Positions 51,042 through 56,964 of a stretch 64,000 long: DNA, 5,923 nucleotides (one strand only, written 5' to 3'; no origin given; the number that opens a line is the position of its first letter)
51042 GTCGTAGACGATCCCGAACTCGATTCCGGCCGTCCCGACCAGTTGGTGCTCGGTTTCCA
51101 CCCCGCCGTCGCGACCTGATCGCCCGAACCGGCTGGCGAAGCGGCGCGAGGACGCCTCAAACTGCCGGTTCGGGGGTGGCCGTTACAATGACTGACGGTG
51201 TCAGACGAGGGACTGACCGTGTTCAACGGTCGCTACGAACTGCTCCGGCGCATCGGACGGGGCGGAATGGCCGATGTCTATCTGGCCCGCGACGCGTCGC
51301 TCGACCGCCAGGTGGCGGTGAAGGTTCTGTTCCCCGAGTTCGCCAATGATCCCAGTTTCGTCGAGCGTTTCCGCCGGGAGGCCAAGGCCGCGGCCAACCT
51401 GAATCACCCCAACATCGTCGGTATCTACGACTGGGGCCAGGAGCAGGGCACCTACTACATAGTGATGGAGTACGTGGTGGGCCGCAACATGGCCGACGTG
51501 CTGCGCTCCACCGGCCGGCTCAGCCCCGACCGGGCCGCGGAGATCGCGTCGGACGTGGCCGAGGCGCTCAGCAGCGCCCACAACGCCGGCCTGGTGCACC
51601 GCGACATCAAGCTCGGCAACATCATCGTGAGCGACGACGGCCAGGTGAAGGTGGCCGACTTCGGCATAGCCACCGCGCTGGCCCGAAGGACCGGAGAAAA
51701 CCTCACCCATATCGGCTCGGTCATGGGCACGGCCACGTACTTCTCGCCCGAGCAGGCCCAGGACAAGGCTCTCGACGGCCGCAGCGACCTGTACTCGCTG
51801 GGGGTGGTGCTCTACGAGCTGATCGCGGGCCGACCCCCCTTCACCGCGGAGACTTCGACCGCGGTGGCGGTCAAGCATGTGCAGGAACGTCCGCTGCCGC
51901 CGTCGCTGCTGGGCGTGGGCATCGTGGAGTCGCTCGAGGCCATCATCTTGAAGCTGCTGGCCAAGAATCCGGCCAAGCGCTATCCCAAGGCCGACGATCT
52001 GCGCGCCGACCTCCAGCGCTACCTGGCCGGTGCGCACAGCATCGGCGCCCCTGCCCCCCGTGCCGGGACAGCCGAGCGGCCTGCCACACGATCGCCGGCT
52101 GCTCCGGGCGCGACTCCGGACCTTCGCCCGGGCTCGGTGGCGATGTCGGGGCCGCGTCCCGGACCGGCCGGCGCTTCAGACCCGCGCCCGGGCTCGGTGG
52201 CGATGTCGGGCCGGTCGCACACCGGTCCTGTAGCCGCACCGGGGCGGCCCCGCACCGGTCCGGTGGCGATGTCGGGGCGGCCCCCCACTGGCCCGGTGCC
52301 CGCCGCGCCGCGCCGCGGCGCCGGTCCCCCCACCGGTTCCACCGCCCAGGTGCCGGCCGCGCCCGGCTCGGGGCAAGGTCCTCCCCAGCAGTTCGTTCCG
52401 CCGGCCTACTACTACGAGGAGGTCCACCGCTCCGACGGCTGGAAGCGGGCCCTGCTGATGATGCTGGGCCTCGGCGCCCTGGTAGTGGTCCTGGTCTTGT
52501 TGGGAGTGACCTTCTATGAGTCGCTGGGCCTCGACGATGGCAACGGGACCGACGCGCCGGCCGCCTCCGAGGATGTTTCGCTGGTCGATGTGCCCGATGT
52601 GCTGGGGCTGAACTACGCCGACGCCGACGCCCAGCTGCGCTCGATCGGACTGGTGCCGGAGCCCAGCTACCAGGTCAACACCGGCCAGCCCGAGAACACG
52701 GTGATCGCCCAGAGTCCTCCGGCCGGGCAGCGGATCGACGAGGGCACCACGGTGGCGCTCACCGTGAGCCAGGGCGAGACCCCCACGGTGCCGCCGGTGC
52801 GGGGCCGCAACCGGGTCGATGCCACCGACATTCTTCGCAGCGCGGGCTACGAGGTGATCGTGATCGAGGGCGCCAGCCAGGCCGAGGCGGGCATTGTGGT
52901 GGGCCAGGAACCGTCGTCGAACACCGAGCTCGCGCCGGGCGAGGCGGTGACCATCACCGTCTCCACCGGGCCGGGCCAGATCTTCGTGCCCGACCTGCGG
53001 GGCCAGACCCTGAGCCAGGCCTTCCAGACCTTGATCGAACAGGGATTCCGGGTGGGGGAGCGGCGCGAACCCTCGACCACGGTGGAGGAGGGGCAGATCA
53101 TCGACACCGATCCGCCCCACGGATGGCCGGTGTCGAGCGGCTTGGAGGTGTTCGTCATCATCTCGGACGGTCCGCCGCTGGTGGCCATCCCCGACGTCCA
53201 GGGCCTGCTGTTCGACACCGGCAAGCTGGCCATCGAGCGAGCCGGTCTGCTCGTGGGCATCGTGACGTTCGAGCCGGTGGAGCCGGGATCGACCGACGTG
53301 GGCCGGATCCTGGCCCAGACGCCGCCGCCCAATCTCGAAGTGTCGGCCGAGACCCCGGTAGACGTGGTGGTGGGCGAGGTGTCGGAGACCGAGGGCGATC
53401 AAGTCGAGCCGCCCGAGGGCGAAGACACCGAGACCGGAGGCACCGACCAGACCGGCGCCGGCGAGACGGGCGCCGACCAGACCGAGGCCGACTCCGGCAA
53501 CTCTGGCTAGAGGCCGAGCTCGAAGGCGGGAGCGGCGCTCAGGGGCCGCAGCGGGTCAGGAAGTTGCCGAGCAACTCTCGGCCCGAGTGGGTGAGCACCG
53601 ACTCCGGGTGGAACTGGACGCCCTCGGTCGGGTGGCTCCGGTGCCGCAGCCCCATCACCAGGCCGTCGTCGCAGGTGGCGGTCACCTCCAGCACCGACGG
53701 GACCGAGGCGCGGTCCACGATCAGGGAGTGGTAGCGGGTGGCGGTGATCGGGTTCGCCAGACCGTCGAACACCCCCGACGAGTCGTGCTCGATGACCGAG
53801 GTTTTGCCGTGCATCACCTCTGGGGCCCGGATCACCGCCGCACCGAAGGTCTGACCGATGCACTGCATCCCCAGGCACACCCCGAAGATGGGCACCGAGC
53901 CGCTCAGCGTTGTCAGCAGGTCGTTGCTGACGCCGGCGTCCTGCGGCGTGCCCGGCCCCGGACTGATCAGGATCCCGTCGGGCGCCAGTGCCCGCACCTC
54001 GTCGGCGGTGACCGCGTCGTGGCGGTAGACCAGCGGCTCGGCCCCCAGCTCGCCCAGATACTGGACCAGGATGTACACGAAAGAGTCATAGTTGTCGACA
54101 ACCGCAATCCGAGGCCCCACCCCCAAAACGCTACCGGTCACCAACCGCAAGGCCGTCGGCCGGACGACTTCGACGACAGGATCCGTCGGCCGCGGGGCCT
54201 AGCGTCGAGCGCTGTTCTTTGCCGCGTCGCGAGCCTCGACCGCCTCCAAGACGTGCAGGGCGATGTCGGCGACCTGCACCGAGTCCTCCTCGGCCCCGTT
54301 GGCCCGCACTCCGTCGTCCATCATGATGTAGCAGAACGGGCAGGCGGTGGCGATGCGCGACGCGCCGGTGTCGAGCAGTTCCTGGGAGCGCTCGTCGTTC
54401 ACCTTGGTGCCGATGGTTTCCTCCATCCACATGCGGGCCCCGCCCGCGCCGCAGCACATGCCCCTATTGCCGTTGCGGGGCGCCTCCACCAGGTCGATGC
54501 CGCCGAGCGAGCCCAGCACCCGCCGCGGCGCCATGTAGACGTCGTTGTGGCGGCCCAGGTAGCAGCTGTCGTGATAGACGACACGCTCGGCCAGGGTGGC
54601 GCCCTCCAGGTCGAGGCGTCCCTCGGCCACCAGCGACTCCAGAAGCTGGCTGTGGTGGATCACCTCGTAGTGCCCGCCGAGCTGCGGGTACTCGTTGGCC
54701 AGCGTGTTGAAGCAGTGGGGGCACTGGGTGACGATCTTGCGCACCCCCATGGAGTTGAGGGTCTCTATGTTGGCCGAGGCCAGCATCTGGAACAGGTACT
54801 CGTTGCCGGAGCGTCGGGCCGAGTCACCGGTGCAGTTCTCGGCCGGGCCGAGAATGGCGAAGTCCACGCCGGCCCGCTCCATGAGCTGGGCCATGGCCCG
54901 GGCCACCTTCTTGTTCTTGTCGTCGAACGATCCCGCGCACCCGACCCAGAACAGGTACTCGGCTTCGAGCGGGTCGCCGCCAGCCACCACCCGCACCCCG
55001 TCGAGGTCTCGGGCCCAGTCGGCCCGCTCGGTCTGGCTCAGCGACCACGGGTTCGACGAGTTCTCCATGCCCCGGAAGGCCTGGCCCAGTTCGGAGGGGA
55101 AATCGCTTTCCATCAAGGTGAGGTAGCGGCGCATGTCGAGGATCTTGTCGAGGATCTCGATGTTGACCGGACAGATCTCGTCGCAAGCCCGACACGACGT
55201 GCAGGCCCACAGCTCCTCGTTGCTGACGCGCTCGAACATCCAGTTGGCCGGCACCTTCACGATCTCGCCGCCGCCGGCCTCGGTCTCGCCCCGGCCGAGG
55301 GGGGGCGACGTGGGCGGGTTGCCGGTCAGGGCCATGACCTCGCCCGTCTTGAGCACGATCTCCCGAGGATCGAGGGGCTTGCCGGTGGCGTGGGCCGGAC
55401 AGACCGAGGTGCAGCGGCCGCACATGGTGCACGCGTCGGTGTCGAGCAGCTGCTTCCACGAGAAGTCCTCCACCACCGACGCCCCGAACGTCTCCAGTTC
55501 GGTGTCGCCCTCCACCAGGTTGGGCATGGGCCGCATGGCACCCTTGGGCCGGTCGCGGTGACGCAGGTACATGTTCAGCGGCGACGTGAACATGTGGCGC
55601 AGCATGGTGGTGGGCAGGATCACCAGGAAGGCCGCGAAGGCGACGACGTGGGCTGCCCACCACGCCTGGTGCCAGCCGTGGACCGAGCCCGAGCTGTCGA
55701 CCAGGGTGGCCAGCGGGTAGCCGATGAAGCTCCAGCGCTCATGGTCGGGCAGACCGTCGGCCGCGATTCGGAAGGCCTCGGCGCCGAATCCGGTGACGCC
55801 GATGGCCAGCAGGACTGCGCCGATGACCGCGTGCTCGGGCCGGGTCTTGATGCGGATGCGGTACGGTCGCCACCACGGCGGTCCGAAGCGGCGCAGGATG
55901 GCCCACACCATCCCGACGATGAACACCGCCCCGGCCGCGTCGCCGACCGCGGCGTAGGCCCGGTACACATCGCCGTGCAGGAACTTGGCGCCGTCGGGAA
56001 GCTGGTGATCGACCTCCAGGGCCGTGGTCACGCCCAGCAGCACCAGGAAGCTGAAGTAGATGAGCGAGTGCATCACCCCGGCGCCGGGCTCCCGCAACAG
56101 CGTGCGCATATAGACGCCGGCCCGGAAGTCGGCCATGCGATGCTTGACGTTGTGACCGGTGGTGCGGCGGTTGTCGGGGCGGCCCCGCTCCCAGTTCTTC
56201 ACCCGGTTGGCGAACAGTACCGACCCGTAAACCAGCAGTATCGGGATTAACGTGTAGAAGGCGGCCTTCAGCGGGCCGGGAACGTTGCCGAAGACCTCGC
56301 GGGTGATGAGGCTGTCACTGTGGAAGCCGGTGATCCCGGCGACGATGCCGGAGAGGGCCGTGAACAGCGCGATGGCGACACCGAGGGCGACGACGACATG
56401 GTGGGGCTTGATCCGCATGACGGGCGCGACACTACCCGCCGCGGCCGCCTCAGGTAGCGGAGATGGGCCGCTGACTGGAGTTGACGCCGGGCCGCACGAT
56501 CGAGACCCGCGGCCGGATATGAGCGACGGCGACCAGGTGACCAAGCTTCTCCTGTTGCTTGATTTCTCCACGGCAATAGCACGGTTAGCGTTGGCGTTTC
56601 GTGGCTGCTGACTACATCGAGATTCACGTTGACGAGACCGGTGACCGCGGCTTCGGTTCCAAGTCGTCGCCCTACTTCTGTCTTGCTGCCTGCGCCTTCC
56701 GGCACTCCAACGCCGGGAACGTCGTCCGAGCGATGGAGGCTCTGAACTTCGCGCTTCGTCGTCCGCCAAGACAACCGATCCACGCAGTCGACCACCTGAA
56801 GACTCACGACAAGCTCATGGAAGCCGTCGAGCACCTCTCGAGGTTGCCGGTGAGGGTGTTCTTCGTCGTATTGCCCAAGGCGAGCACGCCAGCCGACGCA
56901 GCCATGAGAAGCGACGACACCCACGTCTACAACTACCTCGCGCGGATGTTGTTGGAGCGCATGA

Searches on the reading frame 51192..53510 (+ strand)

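Call 13: search_protein_families(library=pfam, proteins=[window:51192-53510:+], max_evalue=0.00001)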
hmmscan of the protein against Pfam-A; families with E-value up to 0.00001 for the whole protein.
window:51192-53510:+ (772 aa): 5 families
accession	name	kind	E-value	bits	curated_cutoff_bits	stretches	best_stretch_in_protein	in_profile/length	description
PF00069.31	Pkinase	-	4.9e-52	177.4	31.7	1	15-264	1-252/263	Protein kinase domain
PF03793.24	PASTA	-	1.3e-46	156.8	23.2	3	465-527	1-64/64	PASTA domain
PF07714.23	PK_Tyr_Ser-Thr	-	1.7e-35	123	23.1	1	17-263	3-248/258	Protein tyrosine and serine/threonine kinase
PF03109.22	ABC1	-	2.1e-08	34.1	22.9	1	55-173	115-227/244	ABC1 atypical kinase-like domain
PF01636.29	APH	-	1.2e-06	28.9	23.2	0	19-131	3-109/239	Phosphotransferase enzyme family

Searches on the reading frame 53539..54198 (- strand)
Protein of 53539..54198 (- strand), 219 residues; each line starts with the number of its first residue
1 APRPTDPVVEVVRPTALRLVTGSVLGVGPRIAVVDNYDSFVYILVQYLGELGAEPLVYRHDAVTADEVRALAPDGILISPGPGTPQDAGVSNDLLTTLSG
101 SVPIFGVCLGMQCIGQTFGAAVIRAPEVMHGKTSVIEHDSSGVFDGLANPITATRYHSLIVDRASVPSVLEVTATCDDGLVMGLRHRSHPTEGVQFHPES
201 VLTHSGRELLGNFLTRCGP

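Call 13: search_protein_families(library=pfam, proteins=[window:53539-54198:-], max_evalue=0.00001)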
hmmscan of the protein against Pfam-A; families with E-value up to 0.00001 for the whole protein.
window:53539-54198:- (219 aa): 2 families
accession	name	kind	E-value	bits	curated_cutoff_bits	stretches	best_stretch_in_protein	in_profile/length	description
PF00117.34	GATase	-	4.4e-56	190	22.8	1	33-215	2-188/190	Glutamine amidotransferase class-I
PF07722.19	Peptidase_C26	-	2.3e-09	37.8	20.5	1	98-199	102-219/219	Peptidase C26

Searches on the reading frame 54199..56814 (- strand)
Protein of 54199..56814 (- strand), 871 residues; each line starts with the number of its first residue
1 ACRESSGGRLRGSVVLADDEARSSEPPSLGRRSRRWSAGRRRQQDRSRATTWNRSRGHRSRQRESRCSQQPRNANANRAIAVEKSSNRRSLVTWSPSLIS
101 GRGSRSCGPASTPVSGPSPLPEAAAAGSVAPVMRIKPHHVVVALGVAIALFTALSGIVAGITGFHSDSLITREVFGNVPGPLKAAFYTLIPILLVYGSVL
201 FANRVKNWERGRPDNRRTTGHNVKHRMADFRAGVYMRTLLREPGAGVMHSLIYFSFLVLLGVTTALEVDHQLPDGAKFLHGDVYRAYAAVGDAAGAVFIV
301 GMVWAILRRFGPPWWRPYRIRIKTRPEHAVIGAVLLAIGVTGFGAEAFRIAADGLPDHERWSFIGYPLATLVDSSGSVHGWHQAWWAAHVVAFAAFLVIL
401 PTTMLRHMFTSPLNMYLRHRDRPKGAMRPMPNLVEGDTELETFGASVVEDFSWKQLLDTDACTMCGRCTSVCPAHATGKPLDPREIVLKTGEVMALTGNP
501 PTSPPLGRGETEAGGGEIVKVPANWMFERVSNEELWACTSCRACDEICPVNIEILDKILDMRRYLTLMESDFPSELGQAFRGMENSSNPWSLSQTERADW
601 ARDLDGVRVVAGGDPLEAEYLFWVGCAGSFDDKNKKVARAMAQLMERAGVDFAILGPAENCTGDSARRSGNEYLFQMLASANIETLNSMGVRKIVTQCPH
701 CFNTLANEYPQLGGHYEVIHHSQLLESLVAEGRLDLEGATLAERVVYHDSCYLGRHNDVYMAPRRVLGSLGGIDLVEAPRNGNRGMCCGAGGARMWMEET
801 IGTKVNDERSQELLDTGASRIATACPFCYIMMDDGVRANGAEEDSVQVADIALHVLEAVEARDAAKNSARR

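Call 13: search_protein_families(library=pfam, proteins=[window:54199-56814:-], max_evalue=0.00001)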
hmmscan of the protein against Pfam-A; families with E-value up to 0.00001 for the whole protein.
window:54199-56814:- (871 aa): 9 families
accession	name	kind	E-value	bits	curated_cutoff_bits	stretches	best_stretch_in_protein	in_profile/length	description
PF02754.22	CCG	-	2.1e-35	121.1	20.6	2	745-833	1-85/85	Cysteine-rich domain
PF13237.11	Fer4_10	-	1.6e-09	38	25.5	1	457-549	4-53/53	4Fe-4S dicluster domain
PF13187.11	Fer4_9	-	2.2e-09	37.6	27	1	461-551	1-50/52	4Fe-4S dicluster domain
PF12797.12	Fer4_2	-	1.3e-08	34.6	24.5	1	453-474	1-22/22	4Fe-4S binding domain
PF13183.11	Fer4_8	-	1.7e-08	35.3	27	1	460-552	3-68/68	4Fe-4S dicluster domain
PF13534.11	Fer4_17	-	2.2e-07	31.8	22.2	0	415-475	14-59/61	4Fe-4S dicluster domain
PF12838.12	Fer4_7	-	9.9e-07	29.6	27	0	457-476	33-52/52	4Fe-4S dicluster domain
PF13484.11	Fer4_16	-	1.1e-06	29.8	30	0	462-484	2-27/66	4Fe-4S double cluster binding domain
PF02665.19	Nitrate_red_gam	-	6.2e-06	26.4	22.9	0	283-418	82-209/217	Nitrate reductase gamma subunit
